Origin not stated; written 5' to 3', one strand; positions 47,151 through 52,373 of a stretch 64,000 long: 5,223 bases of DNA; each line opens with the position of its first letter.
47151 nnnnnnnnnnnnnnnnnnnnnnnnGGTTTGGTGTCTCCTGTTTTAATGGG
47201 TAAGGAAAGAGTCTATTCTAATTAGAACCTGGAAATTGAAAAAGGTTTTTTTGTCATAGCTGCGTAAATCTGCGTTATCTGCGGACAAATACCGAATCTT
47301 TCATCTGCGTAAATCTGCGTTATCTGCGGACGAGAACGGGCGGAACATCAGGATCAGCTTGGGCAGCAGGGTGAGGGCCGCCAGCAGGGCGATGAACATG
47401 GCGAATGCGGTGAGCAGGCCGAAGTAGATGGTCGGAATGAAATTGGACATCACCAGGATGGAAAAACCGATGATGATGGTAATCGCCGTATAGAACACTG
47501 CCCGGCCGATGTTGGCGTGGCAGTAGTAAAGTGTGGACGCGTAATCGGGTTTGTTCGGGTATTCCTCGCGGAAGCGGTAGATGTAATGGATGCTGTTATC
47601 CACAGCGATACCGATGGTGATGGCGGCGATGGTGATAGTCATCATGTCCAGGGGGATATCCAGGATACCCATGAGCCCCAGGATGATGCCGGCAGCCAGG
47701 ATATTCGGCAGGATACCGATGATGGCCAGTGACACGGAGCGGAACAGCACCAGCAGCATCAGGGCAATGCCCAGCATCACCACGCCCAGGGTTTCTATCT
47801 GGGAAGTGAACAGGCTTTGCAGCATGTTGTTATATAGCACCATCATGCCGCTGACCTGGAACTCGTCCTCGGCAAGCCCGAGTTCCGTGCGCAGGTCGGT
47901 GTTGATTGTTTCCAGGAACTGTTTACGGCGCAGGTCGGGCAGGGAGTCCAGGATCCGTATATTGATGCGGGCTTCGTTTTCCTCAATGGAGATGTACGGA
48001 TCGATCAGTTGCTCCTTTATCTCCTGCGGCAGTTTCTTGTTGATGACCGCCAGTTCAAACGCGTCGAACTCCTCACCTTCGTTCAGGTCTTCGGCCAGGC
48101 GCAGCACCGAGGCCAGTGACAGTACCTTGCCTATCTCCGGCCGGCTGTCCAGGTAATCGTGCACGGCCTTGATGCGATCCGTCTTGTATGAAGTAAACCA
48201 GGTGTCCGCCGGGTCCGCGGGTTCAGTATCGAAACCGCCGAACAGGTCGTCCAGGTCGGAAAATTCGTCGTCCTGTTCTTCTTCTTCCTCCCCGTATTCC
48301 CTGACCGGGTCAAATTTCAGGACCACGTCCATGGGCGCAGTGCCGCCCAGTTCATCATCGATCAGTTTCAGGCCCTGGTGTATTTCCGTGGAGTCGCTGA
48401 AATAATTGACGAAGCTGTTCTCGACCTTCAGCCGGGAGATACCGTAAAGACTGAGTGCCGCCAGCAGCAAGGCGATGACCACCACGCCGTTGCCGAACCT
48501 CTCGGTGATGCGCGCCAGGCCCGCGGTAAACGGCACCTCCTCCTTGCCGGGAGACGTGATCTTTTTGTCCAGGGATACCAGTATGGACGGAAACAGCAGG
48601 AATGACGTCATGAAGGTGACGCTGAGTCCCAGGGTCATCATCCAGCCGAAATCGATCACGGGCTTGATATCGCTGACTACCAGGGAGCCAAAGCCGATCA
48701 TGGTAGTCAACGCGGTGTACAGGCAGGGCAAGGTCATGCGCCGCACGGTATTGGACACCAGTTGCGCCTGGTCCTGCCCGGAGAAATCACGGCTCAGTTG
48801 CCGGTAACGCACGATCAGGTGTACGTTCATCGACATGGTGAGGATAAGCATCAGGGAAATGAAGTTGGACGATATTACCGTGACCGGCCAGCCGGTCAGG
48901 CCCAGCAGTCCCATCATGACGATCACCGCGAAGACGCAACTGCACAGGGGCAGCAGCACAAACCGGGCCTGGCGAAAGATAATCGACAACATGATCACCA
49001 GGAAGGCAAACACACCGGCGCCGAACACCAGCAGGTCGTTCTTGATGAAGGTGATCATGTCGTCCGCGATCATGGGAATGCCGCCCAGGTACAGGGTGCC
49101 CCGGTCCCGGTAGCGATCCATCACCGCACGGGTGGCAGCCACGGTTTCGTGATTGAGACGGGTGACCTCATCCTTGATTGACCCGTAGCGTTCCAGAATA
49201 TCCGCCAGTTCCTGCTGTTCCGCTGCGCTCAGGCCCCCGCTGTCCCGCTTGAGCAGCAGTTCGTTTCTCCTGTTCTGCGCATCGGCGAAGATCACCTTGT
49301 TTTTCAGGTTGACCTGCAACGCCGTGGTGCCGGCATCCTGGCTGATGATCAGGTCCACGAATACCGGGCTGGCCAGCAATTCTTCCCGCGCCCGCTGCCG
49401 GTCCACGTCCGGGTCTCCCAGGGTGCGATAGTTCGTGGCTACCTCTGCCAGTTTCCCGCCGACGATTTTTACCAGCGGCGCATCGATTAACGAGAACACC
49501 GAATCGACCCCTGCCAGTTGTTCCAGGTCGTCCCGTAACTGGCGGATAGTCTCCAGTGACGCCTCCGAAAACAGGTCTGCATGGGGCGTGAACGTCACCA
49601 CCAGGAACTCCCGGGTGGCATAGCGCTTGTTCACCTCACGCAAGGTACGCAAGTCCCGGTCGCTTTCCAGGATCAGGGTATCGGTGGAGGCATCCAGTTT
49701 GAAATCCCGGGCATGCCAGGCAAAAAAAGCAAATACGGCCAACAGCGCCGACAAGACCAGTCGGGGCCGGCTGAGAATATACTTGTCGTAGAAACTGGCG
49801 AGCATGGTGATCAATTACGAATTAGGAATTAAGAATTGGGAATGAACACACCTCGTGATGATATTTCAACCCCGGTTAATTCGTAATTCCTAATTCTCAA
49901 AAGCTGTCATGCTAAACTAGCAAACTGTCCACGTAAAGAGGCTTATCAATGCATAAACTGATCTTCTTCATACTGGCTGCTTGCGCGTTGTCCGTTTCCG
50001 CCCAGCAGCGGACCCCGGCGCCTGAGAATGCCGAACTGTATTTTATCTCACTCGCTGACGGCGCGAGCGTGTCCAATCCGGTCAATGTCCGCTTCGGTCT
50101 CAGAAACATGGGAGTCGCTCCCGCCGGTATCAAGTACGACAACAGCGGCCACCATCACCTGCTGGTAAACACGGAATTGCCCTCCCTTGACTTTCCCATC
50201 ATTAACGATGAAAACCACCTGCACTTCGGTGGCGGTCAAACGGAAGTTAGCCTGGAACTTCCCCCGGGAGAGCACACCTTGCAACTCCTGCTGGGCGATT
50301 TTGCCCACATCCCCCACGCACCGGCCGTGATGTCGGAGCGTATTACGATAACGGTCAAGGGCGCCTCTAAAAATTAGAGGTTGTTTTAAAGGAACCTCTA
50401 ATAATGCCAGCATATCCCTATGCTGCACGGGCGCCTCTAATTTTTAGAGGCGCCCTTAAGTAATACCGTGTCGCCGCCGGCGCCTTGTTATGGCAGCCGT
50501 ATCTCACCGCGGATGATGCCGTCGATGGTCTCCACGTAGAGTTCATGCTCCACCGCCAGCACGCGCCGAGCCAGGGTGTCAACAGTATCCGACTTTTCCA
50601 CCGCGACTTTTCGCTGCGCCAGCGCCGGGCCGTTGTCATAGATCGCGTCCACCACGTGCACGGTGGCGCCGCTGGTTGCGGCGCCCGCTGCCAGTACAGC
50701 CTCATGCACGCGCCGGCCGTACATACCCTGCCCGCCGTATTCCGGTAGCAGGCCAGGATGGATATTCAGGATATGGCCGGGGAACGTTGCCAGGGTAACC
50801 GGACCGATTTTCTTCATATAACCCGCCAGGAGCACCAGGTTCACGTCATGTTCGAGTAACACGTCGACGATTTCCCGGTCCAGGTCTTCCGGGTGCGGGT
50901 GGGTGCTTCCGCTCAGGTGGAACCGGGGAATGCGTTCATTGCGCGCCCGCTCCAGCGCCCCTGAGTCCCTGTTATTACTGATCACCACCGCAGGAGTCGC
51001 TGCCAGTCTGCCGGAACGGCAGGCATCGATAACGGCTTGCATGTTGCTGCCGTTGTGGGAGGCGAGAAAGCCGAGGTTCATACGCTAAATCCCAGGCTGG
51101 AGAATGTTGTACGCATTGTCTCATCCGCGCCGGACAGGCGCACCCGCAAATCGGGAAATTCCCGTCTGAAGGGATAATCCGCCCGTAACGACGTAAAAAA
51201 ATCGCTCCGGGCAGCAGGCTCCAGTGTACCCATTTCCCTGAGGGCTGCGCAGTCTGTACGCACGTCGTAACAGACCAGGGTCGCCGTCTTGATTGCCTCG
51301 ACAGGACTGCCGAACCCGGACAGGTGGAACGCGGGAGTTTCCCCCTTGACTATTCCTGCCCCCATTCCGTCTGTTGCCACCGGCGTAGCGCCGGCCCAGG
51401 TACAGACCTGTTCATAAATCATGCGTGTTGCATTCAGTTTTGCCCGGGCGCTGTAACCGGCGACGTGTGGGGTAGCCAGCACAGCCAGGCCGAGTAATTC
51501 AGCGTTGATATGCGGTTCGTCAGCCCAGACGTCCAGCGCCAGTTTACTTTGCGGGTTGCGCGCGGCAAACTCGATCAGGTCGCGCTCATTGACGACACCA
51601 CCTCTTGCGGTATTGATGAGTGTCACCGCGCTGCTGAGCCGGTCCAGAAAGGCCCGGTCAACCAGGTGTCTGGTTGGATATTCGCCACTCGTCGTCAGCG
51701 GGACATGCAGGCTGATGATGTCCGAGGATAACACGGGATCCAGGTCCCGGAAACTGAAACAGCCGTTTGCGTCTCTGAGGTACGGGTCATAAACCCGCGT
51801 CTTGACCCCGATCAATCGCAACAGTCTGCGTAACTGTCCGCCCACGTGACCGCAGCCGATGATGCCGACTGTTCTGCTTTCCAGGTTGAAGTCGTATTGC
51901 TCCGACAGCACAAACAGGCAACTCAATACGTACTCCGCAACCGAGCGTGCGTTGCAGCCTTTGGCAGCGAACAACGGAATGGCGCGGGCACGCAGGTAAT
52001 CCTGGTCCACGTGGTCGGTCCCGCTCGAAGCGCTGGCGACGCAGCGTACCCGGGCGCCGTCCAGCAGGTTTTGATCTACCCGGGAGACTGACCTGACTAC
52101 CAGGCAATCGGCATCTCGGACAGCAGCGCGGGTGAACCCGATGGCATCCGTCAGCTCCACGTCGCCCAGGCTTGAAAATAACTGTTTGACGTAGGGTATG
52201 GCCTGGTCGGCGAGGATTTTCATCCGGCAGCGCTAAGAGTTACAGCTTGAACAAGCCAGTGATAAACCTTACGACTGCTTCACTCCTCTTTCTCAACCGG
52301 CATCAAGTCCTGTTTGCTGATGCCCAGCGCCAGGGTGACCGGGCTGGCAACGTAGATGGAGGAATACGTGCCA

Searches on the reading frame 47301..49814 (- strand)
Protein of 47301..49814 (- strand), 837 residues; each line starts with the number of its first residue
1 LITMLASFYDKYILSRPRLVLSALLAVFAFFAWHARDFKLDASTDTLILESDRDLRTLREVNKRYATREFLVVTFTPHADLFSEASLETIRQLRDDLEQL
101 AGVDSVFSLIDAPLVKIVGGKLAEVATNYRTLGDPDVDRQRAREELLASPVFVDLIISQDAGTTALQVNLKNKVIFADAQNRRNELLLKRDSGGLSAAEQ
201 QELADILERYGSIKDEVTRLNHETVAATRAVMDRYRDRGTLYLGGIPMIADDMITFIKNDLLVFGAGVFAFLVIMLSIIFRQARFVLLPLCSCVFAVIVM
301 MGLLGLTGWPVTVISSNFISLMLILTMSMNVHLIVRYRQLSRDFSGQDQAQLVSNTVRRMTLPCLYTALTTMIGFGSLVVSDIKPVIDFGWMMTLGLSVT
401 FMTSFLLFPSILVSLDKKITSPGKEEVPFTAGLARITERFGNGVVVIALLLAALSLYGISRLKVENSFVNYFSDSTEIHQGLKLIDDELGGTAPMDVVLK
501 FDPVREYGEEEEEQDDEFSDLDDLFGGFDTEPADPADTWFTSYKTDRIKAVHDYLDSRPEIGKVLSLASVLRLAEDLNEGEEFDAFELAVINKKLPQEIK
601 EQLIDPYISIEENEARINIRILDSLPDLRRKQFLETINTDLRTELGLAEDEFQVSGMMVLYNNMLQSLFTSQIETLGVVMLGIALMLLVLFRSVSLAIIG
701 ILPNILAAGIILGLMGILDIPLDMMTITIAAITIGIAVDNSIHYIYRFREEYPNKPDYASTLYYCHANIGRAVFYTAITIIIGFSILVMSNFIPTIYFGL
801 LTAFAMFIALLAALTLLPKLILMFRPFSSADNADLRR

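Call 10: search_protein_families(library=pfam, proteins=[window:47301-49814:-], max_evalue=0.001)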
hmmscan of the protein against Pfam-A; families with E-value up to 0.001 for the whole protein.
window:47301-49814:- (837 aa): 3 families
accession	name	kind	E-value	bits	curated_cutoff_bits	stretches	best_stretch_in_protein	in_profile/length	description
PF03176.21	MMPL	-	4e-29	102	20.5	2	661-824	133-302/333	MMPL family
PF02355.23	SecD_SecF_C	-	2e-05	24.5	20.5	1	268-417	38-188/189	Protein export membrane protein SecD/SecF, C-terminal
PF12349.14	Sterol-sensing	-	0.00028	21.2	22.3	1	291-419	14-139/153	Sterol-sensing domain of SREBP cleavage-activation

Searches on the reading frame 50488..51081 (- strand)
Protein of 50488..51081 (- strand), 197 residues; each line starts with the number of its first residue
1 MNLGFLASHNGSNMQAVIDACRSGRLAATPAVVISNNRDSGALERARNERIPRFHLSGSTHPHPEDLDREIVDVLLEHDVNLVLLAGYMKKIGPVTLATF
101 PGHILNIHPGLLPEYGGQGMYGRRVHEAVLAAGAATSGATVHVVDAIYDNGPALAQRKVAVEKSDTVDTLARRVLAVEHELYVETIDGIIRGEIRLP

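Call 10: search_protein_families(library=pfam, proteins=[window:50488-51081:-], max_evalue=0.001)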
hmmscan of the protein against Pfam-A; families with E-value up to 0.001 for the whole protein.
window:50488-51081:- (197 aa): 1 family
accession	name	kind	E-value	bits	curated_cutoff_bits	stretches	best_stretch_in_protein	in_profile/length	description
PF00551.24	Formyl_trans_N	-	4.5e-42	144.3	26.1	1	2-186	2-181/181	Formyl transferase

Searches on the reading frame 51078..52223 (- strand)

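Call 10: search_protein_families(library=pfam, proteins=[window:51078-52223:-], max_evalue=0.001)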
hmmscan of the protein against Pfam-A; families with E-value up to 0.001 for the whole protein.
window:51078-52223:- (381 aa): 3 families
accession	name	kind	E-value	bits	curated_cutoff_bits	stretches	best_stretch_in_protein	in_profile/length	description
PF02826.25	2-Hacid_dh_C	-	2.5e-30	105.6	25.1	1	113-255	33-178/178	D-isomer specific 2-hydroxyacid dehydrogenase, NAD binding domain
PF00389.36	2-Hacid_dh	-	4.7e-18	65.6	24.6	1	9-278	8-125/134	D-isomer specific 2-hydroxyacid dehydrogenase, catalytic domain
PF11890.14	DUF3410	-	8.7e-10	38.8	31.4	1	309-378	19-81/81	Domain of unknown function (DUF3410)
